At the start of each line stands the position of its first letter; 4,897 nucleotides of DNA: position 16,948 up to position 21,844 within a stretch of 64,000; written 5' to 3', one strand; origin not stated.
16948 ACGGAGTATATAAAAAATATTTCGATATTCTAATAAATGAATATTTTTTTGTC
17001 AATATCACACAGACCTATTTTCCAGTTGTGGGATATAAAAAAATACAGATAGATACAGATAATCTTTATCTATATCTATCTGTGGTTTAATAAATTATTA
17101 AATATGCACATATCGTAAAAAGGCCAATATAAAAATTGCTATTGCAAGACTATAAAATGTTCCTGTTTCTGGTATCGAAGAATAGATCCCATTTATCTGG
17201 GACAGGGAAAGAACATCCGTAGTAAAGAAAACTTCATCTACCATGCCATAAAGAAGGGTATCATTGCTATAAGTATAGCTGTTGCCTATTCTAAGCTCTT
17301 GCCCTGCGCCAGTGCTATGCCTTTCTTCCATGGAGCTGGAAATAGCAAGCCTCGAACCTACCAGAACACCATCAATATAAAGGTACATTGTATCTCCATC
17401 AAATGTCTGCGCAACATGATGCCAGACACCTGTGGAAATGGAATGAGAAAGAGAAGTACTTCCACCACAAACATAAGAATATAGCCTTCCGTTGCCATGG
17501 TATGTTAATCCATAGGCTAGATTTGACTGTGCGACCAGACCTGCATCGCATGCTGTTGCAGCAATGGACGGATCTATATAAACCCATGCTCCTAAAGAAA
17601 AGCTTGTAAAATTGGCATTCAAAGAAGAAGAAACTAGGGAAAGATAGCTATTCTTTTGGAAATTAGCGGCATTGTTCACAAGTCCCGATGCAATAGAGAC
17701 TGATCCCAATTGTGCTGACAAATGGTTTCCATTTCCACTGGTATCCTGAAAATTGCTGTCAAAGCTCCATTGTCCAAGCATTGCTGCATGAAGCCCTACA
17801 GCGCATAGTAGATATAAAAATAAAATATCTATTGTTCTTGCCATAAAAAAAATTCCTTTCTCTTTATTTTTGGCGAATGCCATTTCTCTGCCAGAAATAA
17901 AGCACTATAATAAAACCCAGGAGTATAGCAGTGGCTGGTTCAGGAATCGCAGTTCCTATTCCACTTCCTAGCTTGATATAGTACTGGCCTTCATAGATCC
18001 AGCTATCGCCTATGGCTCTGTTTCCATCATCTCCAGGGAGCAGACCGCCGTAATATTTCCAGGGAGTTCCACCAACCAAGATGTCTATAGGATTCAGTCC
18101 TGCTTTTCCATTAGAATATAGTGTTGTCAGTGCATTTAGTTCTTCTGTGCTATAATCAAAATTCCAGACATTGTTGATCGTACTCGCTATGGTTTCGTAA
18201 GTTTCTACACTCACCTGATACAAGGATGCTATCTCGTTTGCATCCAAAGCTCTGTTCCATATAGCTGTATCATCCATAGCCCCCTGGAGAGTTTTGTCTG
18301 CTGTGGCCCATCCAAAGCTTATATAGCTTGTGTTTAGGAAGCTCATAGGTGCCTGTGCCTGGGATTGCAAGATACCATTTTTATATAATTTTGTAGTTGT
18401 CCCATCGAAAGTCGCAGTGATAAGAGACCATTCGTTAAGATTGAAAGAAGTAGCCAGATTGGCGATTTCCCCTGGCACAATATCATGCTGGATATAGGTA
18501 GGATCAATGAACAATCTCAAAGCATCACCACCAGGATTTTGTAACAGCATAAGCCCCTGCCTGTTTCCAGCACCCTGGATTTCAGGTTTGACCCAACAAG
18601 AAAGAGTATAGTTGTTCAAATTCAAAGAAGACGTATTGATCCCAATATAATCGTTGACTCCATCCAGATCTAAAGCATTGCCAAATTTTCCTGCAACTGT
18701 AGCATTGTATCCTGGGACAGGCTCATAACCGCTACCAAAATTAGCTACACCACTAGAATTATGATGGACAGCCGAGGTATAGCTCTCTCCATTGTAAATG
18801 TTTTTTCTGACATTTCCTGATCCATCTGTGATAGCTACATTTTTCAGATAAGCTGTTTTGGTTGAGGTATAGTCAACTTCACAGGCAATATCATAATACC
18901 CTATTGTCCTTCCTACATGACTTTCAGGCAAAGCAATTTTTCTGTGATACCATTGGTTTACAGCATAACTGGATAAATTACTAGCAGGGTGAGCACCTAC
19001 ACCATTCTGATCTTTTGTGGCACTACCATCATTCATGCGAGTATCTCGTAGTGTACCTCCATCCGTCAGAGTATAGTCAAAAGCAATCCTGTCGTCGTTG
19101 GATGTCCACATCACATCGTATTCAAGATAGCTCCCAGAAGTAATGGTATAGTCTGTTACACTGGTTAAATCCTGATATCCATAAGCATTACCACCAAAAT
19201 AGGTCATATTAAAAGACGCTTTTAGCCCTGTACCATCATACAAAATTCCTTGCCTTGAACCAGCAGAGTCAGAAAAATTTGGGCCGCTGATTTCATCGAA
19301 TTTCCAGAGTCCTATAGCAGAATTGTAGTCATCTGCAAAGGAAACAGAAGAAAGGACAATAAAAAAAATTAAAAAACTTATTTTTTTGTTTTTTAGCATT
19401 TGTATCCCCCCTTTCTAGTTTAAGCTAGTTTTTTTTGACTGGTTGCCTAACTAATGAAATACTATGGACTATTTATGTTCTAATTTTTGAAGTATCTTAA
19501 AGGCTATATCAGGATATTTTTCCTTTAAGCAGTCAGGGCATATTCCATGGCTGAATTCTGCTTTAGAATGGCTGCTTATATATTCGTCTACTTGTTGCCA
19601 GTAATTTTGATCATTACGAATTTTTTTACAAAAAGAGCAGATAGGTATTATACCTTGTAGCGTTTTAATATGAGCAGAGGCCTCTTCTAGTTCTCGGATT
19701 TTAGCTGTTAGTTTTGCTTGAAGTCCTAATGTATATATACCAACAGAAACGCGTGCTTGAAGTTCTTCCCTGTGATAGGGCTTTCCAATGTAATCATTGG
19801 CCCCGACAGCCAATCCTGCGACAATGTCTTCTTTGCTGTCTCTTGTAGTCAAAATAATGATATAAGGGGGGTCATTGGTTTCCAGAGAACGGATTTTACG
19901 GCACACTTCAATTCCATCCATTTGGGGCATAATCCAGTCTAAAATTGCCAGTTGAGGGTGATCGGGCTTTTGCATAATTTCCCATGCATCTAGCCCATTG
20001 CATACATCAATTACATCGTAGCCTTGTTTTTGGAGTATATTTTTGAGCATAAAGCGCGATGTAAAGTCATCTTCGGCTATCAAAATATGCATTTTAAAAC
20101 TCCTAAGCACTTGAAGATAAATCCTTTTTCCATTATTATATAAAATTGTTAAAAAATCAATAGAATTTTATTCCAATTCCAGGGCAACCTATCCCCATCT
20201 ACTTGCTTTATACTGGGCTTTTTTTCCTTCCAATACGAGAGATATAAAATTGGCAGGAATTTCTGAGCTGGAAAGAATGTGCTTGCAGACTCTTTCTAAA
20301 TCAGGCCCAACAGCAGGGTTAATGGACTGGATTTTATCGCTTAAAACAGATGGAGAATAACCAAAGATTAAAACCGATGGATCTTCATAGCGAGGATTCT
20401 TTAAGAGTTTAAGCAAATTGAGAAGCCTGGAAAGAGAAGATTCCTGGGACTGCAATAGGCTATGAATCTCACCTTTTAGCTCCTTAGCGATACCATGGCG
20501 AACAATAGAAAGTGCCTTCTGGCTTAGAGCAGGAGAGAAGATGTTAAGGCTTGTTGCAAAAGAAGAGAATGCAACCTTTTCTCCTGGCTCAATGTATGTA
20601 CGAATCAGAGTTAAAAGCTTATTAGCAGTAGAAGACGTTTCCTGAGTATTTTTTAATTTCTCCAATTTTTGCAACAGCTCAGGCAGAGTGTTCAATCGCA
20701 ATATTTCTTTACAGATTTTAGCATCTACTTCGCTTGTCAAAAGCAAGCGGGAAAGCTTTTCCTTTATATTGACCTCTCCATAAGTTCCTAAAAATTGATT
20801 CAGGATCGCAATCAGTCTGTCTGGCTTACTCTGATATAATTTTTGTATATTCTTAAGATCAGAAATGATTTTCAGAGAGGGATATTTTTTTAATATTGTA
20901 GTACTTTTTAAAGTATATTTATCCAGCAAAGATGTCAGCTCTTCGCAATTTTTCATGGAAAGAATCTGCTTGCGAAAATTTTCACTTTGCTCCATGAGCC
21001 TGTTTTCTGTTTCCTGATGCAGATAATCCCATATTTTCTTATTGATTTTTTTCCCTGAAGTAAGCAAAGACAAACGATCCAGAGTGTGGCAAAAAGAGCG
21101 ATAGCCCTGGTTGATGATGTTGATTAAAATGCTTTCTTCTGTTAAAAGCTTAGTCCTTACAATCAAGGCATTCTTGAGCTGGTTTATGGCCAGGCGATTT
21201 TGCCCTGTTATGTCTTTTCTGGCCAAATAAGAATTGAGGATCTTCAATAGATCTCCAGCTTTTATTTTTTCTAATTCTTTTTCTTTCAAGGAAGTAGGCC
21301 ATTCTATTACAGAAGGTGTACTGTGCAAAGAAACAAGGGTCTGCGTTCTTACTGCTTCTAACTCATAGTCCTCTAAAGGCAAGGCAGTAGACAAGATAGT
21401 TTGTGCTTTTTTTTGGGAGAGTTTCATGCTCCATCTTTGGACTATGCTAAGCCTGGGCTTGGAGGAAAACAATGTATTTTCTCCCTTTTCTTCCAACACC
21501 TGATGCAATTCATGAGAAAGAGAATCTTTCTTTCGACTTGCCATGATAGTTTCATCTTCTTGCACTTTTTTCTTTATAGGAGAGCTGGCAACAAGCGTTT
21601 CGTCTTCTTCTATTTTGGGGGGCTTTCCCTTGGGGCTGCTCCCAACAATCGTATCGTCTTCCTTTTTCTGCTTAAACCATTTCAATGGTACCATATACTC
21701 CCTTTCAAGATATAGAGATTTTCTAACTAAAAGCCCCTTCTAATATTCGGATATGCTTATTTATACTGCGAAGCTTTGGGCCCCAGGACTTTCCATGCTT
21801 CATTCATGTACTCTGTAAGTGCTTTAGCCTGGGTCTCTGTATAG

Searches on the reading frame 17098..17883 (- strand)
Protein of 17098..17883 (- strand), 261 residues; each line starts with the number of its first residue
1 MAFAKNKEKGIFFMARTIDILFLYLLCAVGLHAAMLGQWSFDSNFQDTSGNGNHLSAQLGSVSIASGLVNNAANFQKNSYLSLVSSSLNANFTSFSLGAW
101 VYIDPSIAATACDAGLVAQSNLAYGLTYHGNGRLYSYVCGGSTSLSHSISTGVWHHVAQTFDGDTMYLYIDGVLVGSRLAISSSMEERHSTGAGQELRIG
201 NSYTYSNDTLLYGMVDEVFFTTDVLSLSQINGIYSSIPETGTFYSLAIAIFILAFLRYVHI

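Call 4: search_protein_families(library=pfam, proteins=[window:17098-17883:-], max_evalue=0.1)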
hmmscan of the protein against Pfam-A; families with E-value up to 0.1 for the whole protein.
window:17098-17883:- (261 aa): 3 families
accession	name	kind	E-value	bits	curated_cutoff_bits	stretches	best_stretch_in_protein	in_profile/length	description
PF13385.13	Laminin_G_3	-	2.3e-20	73.7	27.6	1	77-230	3-150/151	Concanavalin A-like lectin/glucanases superfamily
PF22925.3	TS_C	-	0.0069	16.4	27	1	120-188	97-166/202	Trans-sialidase, C-terminal domain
PF04303.18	PrpF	-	0.085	12.2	27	0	36-72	77-113/371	PrpF protein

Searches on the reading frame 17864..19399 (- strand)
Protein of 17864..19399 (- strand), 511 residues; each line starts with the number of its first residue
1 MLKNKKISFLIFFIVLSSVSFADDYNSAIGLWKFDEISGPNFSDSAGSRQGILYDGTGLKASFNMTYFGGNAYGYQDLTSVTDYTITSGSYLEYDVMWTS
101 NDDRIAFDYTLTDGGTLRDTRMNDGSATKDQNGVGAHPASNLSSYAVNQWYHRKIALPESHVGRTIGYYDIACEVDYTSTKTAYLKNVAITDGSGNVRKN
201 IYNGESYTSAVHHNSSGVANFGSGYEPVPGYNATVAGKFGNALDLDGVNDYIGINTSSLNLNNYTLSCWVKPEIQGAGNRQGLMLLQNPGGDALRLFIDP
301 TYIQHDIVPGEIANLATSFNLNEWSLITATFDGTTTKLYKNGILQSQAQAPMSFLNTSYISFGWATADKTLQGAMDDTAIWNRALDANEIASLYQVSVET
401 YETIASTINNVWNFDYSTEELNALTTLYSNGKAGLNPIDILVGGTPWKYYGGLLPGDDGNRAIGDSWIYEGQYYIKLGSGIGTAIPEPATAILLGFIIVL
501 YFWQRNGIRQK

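Call 4: search_protein_families(library=pfam, proteins=[window:17864-19399:-], max_evalue=0.1)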
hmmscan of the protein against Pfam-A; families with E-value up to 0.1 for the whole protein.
window:17864-19399:- (511 aa): 1 family
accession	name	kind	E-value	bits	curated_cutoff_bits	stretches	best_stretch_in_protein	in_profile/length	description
PF13385.13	Laminin_G_3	-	4e-20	72.9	27.6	1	246-391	1-151/151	Concanavalin A-like lectin/glucanases superfamily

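Call 8: search_protein_families(library=ncbifam, proteins=[window:17864-19399:-], max_evalue=0.01)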
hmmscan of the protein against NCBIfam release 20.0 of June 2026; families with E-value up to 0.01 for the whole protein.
window:17864-19399:- (511 aa): 1 family
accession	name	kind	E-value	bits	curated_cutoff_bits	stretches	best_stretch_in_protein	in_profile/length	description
NF052521.1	TafC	equivalog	7.6e-05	22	410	1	240-398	192-364/373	TafC family fimbrial protein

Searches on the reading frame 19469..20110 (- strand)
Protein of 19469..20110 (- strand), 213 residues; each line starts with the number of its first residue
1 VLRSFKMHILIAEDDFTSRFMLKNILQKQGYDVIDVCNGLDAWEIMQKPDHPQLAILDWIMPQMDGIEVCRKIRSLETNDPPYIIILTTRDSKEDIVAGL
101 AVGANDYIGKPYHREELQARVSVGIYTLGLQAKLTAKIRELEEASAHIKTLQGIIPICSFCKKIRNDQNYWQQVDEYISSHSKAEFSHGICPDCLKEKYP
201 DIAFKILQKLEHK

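Call 4: search_protein_families(library=pfam, proteins=[window:19469-20110:-], max_evalue=0.1)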
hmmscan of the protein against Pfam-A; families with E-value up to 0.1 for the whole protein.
window:19469-20110:- (213 aa): 2 families
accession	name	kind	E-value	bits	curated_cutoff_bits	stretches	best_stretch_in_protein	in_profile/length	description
PF00072.30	Response_reg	-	3.1e-27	95.4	30.2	1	9-121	1-110/111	Response regulator receiver domain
PF23198.2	PDE8A_N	-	0.022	15.1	29.6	1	25-94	29-98/147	PDE8A-like, N-terminal domain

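Call 8: search_protein_families(library=ncbifam, proteins=[window:19469-20110:-], max_evalue=0.01)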
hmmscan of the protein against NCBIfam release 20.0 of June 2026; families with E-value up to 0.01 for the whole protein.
window:19469-20110:- (213 aa): 94 families (the best 25 are shown)
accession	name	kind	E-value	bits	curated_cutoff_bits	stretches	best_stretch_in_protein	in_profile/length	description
TIGR02154.1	PhoB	equivalog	6.6e-27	94.3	296.2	1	7-122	3-117/226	phosphate regulon transcriptional regulator PhoB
NF041734.1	resp_reg_RppA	equivalog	6.9e-27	94.3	250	1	7-121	1-114/229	two-component system response regulator RppA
NF040689.1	MtrAB_MtrA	equivalog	6.9e-26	90.9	300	1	9-127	1-115/219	MtrAB system response regulator MtrA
NF045944.1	ResRegRpaBCyano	equivalog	2.1e-24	86.2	330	1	10-126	1-113/229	response regulator transcription factor RpaB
NF041733.1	resp_reg_CseB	equivalog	4.4e-24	85.1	350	1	8-133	2-123/228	two-component system response regulator CseB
NF040534.1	resp_reg_YycF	equivalog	4.3e-23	81.8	340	1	9-128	3-118/231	response regulator YycF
NF033120.0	vanR_FM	exception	8.1e-23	81.3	460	1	7-125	4-118/231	vancomycin resistance response regulator transcription factor, VanR-F/VanR-M family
NF007005.1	PRK09468.1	equivalog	1e-22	80.8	331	1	7-122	4-116/237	osmolarity response regulator transcription factor OmpR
NF051850.1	RespRegRprY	equivalog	1.2e-22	80.5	370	1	6-122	4-117/234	response regulator transcription factor RprY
NF053854.1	RespRegPhoBBctds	equivalog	2.4e-21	76.1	270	1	9-124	1-114/225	two-component system response regulator PhoB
NF045991.1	RespRegCtrARhodob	equivalog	6.6e-21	75.1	350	1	7-123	1-114/224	response regulator transcription factor CtrA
NF033117.2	vanR_ACDEGLN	exception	6.8e-21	74.9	350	1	9-123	1-111/226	VanR-ABDEGLN family response regulator transcription factor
NF007135.0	PRK09581.1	equivalog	4.7e-20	71.8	474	1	8-122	4-117/457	PleD family two-component system response regulator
NF008296.0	PRK11083.1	equivalog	4.8e-20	72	273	1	6-123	3-116/228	two-component system response regulator CreB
TIGR01387.1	cztR_silR_copR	subfamily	1.8e-19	70.3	279.2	1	9-141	1-130/218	heavy metal response regulator transcription factor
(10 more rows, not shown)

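Call 72: search_protein_families(library=padloc, proteins=[window:19469-20110:-], max_evalue=0.01)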
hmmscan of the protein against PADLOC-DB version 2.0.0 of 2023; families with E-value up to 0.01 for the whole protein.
window:19469-20110:- (213 aa): 0 families

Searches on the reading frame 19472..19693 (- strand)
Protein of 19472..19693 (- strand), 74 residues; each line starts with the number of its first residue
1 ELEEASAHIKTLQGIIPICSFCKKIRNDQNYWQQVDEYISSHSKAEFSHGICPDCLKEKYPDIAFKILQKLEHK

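Call 86: search_solved_structures(query=window:19472-19693:-, max_evalue=1)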
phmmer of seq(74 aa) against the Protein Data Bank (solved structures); distinct sequences matched with E-value up to 1: 6.
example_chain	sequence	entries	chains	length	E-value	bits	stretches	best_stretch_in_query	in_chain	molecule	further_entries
8v34_B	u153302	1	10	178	0.04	17.3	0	25-45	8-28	CDP-glycerol glycerophosphotransferase family protein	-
2g02_A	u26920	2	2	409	0.3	14.5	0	13-39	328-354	Nisin biosynthesis protein nisC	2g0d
4ljn_A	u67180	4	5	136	0.43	14.1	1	12-63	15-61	Histone acetyltransferase KAT6A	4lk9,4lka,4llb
5b75_A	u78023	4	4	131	0.5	13.9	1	14-63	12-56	Histone acetyltransferase KAT6A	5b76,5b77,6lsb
2ln0_A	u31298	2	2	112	0.68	13.4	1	16-64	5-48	Histone acetyltransferase KAT6A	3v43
4zl5_B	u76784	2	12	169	0.84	13.1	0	25-51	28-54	Ferritin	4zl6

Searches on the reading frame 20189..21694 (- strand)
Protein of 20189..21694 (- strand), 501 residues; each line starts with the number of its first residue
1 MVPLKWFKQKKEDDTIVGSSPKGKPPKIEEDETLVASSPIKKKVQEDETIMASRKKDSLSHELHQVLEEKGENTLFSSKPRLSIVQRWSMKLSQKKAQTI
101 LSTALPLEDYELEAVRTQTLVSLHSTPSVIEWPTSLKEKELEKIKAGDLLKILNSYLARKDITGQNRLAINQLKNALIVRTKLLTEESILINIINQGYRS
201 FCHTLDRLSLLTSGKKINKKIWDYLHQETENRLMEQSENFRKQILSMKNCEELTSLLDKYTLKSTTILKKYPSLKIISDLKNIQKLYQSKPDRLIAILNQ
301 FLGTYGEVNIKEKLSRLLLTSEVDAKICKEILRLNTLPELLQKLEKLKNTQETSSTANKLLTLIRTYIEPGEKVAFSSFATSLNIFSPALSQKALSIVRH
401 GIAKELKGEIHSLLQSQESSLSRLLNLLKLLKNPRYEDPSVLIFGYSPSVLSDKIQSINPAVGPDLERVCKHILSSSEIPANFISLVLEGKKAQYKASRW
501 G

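Call 4: search_protein_families(library=pfam, proteins=[window:20189-21694:-], max_evalue=0.1)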
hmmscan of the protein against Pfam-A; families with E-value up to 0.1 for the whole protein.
window:20189-21694:- (501 aa): 1 family
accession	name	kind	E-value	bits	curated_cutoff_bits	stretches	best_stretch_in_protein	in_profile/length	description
PF02865.22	STAT_int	-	0.032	15.1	26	1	221-303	29-111/121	STAT protein, protein interaction domain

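Call 8: search_protein_families(library=ncbifam, proteins=[window:20189-21694:-], max_evalue=0.01)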
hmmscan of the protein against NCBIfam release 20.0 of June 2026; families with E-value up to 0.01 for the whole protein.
window:20189-21694:- (501 aa): 0 families

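Call 14: find_homologous_proteins(query=window:20192-21694:-, max_evalue=0.001)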
Query window:20192-21694:- (501 aa): 1 proteins with E <= 0.001 among 8000 candidates.
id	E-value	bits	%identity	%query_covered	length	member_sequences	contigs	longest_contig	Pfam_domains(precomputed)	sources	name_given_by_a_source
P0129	0.0e+0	1058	100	100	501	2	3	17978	-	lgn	-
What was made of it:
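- Tried and rejected: 501-aa protein: the homolog search returned only itself (call 14).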

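Call 72: search_protein_families(library=padloc, proteins=[window:20189-21694:-], max_evalue=0.01)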
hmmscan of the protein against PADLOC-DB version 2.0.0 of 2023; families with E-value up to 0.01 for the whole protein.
window:20189-21694:- (501 aa): 0 families
